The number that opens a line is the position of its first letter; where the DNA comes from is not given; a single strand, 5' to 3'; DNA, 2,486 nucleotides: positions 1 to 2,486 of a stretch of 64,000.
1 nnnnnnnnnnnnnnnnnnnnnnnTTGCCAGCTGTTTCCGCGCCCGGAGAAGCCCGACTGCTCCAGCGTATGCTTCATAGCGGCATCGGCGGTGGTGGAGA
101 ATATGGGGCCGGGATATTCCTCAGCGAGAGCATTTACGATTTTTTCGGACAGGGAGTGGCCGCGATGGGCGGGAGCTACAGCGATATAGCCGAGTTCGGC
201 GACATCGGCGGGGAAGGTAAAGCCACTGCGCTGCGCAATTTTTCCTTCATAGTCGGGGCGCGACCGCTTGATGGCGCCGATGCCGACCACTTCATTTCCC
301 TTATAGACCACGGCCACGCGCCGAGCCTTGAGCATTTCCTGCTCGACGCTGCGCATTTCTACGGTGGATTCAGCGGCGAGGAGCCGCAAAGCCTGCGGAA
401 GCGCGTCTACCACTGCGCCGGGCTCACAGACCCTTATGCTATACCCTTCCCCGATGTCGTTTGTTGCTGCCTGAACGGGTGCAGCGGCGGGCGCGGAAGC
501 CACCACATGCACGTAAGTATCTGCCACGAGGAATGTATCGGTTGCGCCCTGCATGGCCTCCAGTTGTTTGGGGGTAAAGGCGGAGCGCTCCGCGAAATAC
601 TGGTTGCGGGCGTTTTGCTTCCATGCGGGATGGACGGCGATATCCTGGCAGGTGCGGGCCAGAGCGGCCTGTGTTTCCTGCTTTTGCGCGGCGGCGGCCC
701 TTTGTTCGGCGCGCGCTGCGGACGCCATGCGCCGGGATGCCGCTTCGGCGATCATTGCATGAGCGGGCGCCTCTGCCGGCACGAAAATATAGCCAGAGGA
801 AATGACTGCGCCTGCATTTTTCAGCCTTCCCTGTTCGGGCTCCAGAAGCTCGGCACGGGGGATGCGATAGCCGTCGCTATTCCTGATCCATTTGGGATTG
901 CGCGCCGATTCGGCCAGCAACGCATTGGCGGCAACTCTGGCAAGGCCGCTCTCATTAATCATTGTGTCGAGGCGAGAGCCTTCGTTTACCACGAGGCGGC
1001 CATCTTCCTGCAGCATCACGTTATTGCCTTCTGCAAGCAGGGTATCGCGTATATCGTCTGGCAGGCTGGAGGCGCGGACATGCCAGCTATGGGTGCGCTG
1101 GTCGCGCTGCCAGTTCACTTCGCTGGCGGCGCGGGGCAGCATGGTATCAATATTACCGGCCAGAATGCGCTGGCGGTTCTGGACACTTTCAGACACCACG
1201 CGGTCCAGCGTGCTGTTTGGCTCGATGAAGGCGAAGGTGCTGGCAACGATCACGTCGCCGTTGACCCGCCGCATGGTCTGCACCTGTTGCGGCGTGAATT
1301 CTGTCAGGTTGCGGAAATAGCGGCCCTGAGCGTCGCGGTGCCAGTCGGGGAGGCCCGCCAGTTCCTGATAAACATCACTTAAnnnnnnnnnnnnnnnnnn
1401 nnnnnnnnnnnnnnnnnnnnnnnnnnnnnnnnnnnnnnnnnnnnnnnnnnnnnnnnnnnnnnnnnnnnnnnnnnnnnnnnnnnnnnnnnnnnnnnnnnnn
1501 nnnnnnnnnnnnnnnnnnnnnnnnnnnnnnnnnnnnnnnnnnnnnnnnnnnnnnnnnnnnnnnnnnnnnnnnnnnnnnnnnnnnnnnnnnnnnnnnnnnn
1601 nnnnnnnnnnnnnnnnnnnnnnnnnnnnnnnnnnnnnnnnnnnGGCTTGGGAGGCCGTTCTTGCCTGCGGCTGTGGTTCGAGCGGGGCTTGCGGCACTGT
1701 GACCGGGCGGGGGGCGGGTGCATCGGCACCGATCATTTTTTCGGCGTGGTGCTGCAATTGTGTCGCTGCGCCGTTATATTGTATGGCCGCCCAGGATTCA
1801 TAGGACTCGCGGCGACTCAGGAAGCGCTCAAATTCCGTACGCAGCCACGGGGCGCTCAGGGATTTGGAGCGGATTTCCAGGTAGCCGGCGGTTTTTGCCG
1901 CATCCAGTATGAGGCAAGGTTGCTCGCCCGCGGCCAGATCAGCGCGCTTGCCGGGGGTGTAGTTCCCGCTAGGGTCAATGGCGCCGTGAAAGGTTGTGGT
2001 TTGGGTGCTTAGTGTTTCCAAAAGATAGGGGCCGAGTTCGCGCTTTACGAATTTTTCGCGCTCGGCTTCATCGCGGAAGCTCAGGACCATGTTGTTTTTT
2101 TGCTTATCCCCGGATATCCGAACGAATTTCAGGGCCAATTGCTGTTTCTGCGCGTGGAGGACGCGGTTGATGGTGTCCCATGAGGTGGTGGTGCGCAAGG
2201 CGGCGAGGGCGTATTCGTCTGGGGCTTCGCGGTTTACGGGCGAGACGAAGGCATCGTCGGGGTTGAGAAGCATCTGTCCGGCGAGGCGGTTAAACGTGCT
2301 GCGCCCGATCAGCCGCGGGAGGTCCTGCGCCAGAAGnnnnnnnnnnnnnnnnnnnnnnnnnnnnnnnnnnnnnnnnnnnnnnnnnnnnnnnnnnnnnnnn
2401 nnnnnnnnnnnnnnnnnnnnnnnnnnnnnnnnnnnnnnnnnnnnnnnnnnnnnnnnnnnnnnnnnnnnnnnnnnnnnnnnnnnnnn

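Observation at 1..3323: Unlisted giant ORF fusing a glutamine-synthetase-like ligase domain, five W-x-R-D/N repeats and a GNAT domain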

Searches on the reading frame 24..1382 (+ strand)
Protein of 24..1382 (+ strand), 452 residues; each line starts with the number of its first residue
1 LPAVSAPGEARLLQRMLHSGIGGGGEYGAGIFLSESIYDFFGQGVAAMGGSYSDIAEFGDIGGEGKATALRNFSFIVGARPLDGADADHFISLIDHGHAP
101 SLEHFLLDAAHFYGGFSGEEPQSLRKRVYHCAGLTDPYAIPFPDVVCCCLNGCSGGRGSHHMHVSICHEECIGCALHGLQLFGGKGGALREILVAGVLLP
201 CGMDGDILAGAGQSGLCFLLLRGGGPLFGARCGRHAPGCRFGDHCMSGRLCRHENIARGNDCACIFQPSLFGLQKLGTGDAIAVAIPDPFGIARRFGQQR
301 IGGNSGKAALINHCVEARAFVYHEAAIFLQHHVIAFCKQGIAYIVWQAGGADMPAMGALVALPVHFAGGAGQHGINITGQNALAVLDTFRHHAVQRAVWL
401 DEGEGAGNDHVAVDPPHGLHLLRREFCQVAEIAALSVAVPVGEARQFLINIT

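Call 97: search_protein_families(library=pfam, proteins=[window:24-1382:+], max_evalue=0.1)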
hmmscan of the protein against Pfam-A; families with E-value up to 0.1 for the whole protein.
window:24-1382:+ (452 aa): 0 families

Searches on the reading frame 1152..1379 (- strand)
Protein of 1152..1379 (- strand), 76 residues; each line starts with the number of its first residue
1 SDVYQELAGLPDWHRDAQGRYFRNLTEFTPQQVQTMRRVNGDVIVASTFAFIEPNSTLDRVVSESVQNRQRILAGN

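Call 36: find_homologous_proteins(query=A3, max_evalue=0.1)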
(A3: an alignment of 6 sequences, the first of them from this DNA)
Query A3 (6 sequences): 153 candidates shared short words with the query, none scored E <= 0.1.

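Call 59: predict_structure(alignment_id=A4)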
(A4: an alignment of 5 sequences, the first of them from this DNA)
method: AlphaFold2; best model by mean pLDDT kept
length: 76 residues; sequences in the alignment: 5
mean_pLDDT: 87.7   pTM: 0.72
mean pLDDT of the five models: 87.7, 87.3, 87.1, 87.0, 85.8
residues with pLDDT >= 90: 34; 70-90: 40; 50-70: 2; < 50: 0
segments of 3 or more residues with pLDDT < 50: none
pLDDT, mean of each block of 10 residues (from residue 1): 81 88 92 86 91 92 89 80
secondary structure, 60 per line:
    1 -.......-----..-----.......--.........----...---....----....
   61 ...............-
elements in order: H2-8 E21-24 H30-38 E43-45 E49-52 H57-75

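Call 63: fold_search(model_id=the predicted structure, library=pdb)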
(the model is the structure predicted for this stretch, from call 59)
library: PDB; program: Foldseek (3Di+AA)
matches with E <= 10: 300; with E <= 0.001: 0
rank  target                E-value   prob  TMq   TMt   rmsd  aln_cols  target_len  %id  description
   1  2zcw                  4.3e-01  0.38  0.41  0.20   5.8        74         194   12  Crystal Structure of TTHA1359, a Transcriptional Regulator, CRP/FNR family from Thermus thermophilus HB8 (released 2007-12-04)
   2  8rb0_A                5.2e-01  0.16  0.34  0.05   7.3        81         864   17  The crystal structure of DNA-bound human MutSbeta (MSH2_E749A/MSH3) in the canonical mismatch bound conformation with  (released 2025-06-11)
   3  8yz7                  7.4e-01  0.44  0.47  0.22   4.8        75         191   13  Crystal structure of DdrI, a CRP family protein from Deinococcus radiodurans (released 2024-07-03)
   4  7aoi_Al               7.9e-01  0.07  0.26  0.16  11.1       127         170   12  Trypanosoma brucei mitochondrial ribosome large subunit assembly intermediate (released 2020-12-02)
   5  8rb2_A                8.4e-01  0.16  0.33  0.05   6.6        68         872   15  The crystal structure of DNA-bound human MutSbeta (MSH2_E749A/MSH3_E976A) in the canonical mismatch bound conformation (released 2025-06-11)
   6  9sfa_B                9.0e-01  0.23  0.46  0.15   7.2        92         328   12  Cyclic nucleotide binding transcription factor Bd2879 - apo form (released 2025-10-22)
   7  8ylf                  9.0e-01  0.20  0.42  0.24   7.2        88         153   18  Crystal structure of Burkholderia thailandensis MftR (released 2024-11-13)
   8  3ipj_A                9.0e-01  0.16  0.41  0.35   5.4        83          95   14  The crystal structure of one domain of the PTS system, IIabc component from Clostridium difficile (released 2009-10-20)
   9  9b05_A                9.0e-01  0.12  0.30  0.10   6.6        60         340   10  Cryo-EM structure of human uMtCK1 (released 2025-02-12)
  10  7mjb_B                9.7e-01  0.35  0.33  0.17   2.9        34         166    9  Crystal Structure of Nanoluc Luciferase Mutant R164Q (released 2021-05-05)
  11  5jlt_D                9.7e-01  0.11  0.34  0.27   6.9        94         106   10  The crystal structure of the bacteriophage T4 MotA C-terminal domain in complex with dsDNA reveals a novel protein-DNA (released 2017-05-03)
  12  7snr_A                1.2e+00  0.23  0.32  0.16   3.1        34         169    9  2.00A Resolution Structure of NanoLuc Luciferase (released 2022-11-16)
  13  3bp8_C                1.2e+00  0.12  0.33  0.33   5.0        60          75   12  Crystal structure of Mlc/EIIB complex (released 2008-05-27)
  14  7snx_A                1.3e+00  0.11  0.32  0.18   9.3        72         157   11  1.70A Resolution Structure of NanoBiT Complementation Reporter Complex of LgBit and SmBiT Subunits (released 2022-11-16)
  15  7sny                  1.4e+00  0.21  0.32  0.17   3.0        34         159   12  2.10A Resolution Structure of NanoBiT Complementation Reporter Large Subunit LgBiT (released 2022-11-16)
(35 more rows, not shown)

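Call 72: fold_search(model_id=the predicted structure, library=viral)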
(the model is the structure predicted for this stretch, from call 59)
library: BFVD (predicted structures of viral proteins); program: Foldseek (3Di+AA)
matches with E <= 10: 492; with E <= 0.001: 0
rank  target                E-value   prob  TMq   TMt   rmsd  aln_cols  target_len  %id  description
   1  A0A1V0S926            4.5e-02  0.91  0.44  0.45   5.1        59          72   17  Uncharacterized protein [Catovirus CTV1]
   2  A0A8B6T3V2            9.0e-02  0.54  0.36  0.06  10.2        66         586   14  (no name in the UniProt tables at hand)
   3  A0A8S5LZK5            9.6e-02  0.75  0.50  0.38   5.8        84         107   11  Uncharacterized protein [Siphoviridae sp. ctuvC1]
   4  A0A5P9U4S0            3.1e-01  0.10  0.26  0.17   9.6        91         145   10  (no name in the UniProt tables at hand)
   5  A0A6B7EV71            3.3e-01  0.63  0.40  0.13   2.6        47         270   19  (no name in the UniProt tables at hand)
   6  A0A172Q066            4.6e-01  0.33  0.44  0.13   4.7        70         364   17  Uncharacterized protein [Acinetobacter phage vB_AbaM_ME3]
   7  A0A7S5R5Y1            4.9e-01  0.35  0.34  0.38   6.2        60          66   13  (no name in the UniProt tables at hand)
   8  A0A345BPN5            5.3e-01  0.33  0.44  0.06   4.0        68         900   12  (no name in the UniProt tables at hand)
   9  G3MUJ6                5.3e-01  0.23  0.35  0.22   4.0        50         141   18  Activator of middle period transcription [Escherichia phage Bp7]
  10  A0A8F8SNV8            5.3e-01  0.18  0.37  0.13   6.7        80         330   10  (no name in the UniProt tables at hand)
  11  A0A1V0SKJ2            5.3e-01  0.14  0.35  0.13   8.2        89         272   13  Uncharacterized protein [Klosneuvirus KNV1]
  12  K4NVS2                5.3e-01  0.11  0.33  0.14  14.3       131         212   10  Uncharacterized protein [Heliothis virescens ascovirus 3g]
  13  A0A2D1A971            5.6e-01  0.15  0.37  0.19   8.2       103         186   11  (no name in the UniProt tables at hand)
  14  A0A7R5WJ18            6.5e-01  0.07  0.27  0.21  10.3        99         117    7  Putative Bro-N domain-containing protein 2 [Diachasmimorpha longicaudata entomopoxvirus]
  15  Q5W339                6.9e-01  0.20  0.44  0.36   6.4        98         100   15  Uncharacterized protein [Sulfolobus islandicus rod-shaped virus 1]
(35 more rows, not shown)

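Call 74: search_solved_structures(query=A3, max_evalue=10)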
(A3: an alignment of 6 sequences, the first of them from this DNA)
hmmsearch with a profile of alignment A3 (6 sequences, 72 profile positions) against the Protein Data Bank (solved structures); distinct sequences matched with E-value up to 10: 11.
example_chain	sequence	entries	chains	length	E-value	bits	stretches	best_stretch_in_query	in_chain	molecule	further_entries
8fje_A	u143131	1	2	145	0.24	14.7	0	13-34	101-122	E8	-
3w78_A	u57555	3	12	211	0.27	14.5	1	10-52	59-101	FMN-dependent NADH-azoreductase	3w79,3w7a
22fj_A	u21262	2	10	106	0.28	14.5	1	32-66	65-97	Thioredoxin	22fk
6jxn_A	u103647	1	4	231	0.48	13.7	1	15-52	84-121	FMN-dependent NADH-azoreductase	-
6jxs_A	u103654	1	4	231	0.48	13.7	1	15-52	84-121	FMN-dependent NADH-azoreductase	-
9c0w_A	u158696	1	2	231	0.87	12.9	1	10-52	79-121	FMN-dependent NADH:quinone oxidoreductase 3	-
4hc7_A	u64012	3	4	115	1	12.6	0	7-26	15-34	Trans-acting T-cell-specific transcription factor GATA-3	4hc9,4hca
2rtx_A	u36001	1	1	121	1.1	12.5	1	21-54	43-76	Peptidyl-tRNA hydrolase YaeJ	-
2l6y_A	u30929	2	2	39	1.3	12.4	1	7-27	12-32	Erythroid transcription factor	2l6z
2yfq_A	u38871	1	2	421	1.5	12.2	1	9-47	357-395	NAD-SPECIFIC GLUTAMATE DEHYDROGENASE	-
1gnf_A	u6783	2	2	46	1.7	12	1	7-27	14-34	TRANSCRIPTION FACTOR GATA-1 | Erythroid transcription factor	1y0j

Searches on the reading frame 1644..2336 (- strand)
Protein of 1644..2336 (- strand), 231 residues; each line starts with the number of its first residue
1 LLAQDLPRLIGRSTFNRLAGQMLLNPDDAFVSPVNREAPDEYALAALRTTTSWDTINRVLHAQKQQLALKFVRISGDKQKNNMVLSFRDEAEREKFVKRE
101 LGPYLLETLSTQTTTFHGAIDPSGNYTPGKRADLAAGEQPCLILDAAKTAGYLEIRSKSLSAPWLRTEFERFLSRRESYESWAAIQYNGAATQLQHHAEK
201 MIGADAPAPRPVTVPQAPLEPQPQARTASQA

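Call 70: predict_structure(protein=window:1644-2336:-)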
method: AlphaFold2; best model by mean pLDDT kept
length: 231 residues; sequences in the alignment: 1
mean_pLDDT: 39.9   pTM: 0.26
mean pLDDT of the five models: 39.9, 38.2, 36.1, 35.1, 33.9
residues with pLDDT >= 90: 0; 70-90: 0; 50-70: 12; < 50: 219
segments of 3 or more residues with pLDDT < 50: 1-3, 5-7, 9-90, 92-94, 96-169, 171-217
pLDDT, mean of each block of 10 residues (from residue 1): 44 46 40 39 41 42 37 39 43 48 37 31 34 32 33 43 44 41 29 34 40 46 51 45
secondary structure, 60 per line:
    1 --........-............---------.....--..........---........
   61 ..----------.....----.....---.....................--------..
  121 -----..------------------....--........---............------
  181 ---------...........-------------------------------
elements in order: H3-10 H12-23 H33-37 H40-49 H53-62 E73-77 E82-86 H90-110 E146-149 E152-156 H163-174 H190-200

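Call 75: search_solved_structures(query=window:1644-2336:-, max_evalue=10)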
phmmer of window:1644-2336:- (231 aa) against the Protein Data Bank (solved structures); distinct sequences matched with E-value up to 10: 3.
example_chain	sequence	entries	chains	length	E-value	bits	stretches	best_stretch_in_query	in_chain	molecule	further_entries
2lvb_A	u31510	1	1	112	0.68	12.7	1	22-95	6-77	DE NOVO DESIGNED PFK fold PROTEIN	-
2lnd_A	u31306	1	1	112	0.94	12.3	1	22-95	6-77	DE NOVO DESIGNED PROTEIN, PFK fold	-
2kmc_A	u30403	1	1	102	2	11.2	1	48-87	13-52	Fermitin family homolog 1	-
